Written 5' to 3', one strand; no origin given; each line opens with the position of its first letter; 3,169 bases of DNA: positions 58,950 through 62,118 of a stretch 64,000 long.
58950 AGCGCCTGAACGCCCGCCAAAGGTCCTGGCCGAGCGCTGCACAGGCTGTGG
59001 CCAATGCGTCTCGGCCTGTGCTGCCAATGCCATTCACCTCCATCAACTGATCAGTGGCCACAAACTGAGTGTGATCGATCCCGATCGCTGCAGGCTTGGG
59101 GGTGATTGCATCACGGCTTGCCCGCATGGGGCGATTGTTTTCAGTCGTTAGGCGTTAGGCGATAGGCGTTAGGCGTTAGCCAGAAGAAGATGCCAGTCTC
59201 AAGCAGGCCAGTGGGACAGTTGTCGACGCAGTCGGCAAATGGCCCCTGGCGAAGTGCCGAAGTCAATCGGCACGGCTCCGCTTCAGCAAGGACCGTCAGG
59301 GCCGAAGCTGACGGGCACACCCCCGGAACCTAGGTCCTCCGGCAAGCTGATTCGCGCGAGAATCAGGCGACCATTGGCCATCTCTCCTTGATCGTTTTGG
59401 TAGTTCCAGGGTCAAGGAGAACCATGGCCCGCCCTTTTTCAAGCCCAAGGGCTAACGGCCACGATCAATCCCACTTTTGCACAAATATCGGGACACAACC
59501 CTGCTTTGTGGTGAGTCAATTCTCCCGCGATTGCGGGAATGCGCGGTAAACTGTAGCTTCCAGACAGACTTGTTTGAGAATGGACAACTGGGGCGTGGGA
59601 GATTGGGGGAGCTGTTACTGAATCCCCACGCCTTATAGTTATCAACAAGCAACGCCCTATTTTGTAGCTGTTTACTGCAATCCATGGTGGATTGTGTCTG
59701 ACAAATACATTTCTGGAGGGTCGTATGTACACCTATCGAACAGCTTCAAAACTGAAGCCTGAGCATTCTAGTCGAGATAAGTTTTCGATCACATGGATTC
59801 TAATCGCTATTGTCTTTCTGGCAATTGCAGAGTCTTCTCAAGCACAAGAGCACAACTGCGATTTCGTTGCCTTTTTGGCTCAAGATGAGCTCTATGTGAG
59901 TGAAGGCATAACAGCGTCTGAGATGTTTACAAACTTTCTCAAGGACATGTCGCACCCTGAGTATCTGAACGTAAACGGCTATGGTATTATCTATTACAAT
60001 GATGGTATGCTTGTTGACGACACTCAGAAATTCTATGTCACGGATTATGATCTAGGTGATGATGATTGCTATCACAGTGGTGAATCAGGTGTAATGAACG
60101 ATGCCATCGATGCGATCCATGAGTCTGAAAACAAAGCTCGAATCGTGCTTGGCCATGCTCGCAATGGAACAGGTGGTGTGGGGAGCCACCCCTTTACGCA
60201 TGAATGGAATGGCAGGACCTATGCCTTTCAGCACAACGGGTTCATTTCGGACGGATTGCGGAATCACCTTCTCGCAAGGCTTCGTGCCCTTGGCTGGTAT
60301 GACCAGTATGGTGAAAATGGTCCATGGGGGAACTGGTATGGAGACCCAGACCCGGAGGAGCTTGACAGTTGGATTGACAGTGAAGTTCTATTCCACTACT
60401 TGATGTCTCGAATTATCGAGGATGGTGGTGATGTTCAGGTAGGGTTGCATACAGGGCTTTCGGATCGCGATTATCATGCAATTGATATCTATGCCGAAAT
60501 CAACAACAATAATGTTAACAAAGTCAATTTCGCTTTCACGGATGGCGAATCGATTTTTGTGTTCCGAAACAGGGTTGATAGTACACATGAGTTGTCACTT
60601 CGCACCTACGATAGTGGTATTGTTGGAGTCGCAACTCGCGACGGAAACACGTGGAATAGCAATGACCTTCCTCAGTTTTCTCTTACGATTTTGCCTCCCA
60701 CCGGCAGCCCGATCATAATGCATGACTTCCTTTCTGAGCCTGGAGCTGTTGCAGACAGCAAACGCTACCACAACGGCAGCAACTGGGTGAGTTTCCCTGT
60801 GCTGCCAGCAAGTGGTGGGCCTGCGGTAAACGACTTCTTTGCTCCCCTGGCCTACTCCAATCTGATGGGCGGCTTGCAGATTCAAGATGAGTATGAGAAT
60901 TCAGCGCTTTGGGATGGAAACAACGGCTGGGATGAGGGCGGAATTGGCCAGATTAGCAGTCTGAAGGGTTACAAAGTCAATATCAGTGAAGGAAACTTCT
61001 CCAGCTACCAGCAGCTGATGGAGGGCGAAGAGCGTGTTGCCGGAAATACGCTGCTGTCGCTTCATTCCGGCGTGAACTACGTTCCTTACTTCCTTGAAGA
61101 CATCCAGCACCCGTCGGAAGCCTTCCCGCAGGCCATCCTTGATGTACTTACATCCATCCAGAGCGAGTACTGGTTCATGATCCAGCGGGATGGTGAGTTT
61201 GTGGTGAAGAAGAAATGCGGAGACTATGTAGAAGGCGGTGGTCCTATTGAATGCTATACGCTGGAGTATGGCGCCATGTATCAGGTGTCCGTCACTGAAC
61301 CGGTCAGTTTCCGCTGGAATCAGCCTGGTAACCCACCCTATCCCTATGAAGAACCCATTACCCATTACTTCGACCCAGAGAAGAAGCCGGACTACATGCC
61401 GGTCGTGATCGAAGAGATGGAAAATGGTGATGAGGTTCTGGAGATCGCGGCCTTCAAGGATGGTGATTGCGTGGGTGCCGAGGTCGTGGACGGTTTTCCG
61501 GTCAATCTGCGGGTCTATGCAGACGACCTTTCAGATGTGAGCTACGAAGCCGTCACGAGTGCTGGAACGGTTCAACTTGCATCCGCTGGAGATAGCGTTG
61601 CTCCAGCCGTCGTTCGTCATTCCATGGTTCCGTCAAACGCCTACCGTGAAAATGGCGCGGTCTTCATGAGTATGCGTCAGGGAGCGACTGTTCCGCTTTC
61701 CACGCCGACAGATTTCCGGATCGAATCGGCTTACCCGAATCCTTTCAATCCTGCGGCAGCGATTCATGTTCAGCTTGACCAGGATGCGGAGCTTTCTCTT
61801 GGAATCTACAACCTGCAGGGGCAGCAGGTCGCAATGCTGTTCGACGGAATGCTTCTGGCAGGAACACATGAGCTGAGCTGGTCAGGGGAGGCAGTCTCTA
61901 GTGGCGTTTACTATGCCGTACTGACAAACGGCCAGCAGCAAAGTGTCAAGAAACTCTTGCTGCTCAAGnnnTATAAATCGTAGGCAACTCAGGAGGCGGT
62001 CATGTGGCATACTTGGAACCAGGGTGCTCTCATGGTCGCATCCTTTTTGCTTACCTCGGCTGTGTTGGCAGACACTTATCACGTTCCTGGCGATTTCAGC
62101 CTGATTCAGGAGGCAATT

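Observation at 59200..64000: Compositionally distinct (lower GC) terminal block encoding a T9SS-exported Ntn-hydrolase and a beta-helix protein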

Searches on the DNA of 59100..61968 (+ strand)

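Call 63: search_rna_families(source=window, start=59100, end=59760, threshold=evalue, max_evalue=1)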
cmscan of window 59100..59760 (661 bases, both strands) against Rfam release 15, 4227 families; matches with E-value up to 1: 0.
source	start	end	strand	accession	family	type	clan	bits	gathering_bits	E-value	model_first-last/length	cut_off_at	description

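Call 108: build_rna_model(alignment_id=A8)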
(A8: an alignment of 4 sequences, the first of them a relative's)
Model R1 built from alignment A8 (4 sequences, 95 columns); structure: RNAalifold consensus.
model positions 62; base pairs 10; branch points 0; effective number of sequences 2.76; information 0.903 bits per position. Calibrated on 0.2 Mb of random sequence (short: E-values are rough).
structure used (alignment columns):
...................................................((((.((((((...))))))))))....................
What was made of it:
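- Tried and rejected: The first covariance model, R1, captured only the central stem (call 108).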

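Call 109: build_rna_model(alignment_id=A8, structure=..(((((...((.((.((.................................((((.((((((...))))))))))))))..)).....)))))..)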
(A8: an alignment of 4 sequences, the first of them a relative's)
Model R2 built from alignment A8 (4 sequences, 95 columns); structure: as given.
model positions 62; base pairs 21; branch points 0; effective number of sequences 2.5; information 0.903 bits per position. Calibrated on 0.2 Mb of random sequence (short: E-values are rough).
structure used (alignment columns):
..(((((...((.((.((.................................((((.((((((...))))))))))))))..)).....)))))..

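Call 110: search_with_rna_model(model_id=R2, sources=[window, L040, L001, L004, L005, L006, L007, L010, L011, L012, L013, L014, L015, L016, L017, L018, L019, L020, L021, L022, L023, L024, L025, L026, L027, L028, L041, L042, L043, L045, L046, L047, L048, L049, L050, L051, L052, L053, L055, L056, L057, L058, L059, L060, L061, L062, L064, L065, L066, L067, L069, L070, L071, L072, L073, L074, L075, L076, L077, L079, L080, L081, L082, L083, L085, L086, L087, L088, L089, L090, L091, L092, L093, L094, L095, L096, L097], max_evalue=1)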
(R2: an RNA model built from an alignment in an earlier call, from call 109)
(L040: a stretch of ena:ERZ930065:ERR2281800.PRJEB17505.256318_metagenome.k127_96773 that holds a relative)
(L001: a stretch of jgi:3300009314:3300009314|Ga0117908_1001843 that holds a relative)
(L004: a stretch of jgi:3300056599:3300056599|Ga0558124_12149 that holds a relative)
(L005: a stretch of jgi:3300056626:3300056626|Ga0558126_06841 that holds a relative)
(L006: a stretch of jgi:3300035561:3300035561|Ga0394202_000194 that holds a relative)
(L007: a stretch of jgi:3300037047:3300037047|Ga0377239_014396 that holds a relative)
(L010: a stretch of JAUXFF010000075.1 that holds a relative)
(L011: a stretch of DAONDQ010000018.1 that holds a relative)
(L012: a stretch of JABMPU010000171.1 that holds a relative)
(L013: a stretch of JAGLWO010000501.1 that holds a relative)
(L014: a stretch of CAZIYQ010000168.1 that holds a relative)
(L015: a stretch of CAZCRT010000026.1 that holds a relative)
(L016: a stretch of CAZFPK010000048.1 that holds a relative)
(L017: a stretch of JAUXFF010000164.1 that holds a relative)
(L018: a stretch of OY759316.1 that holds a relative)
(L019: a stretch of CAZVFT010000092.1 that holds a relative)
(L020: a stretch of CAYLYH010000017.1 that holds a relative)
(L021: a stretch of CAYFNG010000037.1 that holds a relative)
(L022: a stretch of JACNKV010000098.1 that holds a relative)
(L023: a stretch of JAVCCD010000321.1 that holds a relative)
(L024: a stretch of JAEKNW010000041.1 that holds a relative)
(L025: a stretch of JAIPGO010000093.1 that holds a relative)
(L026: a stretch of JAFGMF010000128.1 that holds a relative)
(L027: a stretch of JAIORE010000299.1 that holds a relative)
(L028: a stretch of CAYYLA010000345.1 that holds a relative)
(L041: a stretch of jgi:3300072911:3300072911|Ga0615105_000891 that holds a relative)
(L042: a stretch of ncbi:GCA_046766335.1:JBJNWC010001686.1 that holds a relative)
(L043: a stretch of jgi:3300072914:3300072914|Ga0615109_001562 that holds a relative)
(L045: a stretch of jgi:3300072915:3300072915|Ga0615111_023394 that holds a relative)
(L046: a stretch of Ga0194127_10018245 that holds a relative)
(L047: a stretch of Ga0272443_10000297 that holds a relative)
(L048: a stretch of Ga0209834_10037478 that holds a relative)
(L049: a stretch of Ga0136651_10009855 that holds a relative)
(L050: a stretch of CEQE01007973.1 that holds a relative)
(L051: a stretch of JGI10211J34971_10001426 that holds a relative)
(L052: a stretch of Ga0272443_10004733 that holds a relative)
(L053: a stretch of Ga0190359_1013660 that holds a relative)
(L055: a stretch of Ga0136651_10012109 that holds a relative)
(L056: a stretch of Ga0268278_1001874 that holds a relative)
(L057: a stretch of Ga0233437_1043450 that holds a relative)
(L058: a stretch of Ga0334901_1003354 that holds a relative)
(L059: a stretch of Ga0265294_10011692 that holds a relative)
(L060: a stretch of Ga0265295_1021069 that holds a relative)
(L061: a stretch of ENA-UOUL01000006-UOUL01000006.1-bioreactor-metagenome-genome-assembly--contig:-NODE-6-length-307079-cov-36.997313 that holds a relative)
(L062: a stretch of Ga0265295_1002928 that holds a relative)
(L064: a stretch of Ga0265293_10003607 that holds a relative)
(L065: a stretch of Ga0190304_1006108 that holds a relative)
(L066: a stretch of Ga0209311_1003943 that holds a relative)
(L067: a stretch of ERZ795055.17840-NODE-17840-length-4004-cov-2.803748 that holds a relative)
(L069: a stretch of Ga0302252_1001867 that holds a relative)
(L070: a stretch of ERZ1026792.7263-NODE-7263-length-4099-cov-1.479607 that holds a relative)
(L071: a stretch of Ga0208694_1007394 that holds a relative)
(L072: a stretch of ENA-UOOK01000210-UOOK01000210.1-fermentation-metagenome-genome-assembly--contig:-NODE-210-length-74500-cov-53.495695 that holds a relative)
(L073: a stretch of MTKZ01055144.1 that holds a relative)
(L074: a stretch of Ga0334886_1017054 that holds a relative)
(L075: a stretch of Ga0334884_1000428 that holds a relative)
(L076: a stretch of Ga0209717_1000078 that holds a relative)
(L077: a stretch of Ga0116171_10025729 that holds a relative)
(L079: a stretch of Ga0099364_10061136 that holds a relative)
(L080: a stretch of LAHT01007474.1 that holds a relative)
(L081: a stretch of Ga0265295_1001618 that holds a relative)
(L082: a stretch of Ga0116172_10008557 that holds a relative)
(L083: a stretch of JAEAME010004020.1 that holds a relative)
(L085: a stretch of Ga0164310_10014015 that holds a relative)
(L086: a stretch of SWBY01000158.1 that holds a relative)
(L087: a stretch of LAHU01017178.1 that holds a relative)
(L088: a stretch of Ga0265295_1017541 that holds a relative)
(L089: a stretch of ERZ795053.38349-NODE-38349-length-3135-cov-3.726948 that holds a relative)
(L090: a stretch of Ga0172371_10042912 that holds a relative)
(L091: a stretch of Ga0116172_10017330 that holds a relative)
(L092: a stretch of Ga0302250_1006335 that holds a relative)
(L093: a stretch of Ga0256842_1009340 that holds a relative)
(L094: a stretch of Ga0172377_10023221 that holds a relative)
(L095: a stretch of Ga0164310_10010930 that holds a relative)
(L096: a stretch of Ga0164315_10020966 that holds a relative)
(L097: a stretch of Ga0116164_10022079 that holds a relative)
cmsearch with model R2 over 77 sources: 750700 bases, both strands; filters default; matches with E-value up to 1: 8.
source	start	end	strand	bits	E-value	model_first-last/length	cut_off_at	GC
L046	5944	6002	+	84.4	3e-18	1-62/62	no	0.63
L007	6735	6792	+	78.4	1.1e-16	1-62/62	no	0.67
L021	27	88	+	78.2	1.2e-16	1-62/62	no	0.71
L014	523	614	+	55.9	8.1e-11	1-62/62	no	0.54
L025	12440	12486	-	25.6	0.0059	1-62/62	no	0.79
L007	6735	6792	-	21.4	0.075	1-62/62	no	0.67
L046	5944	6002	-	21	0.098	1-62/62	no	0.63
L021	27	88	-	20.2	0.15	1-62/62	no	0.71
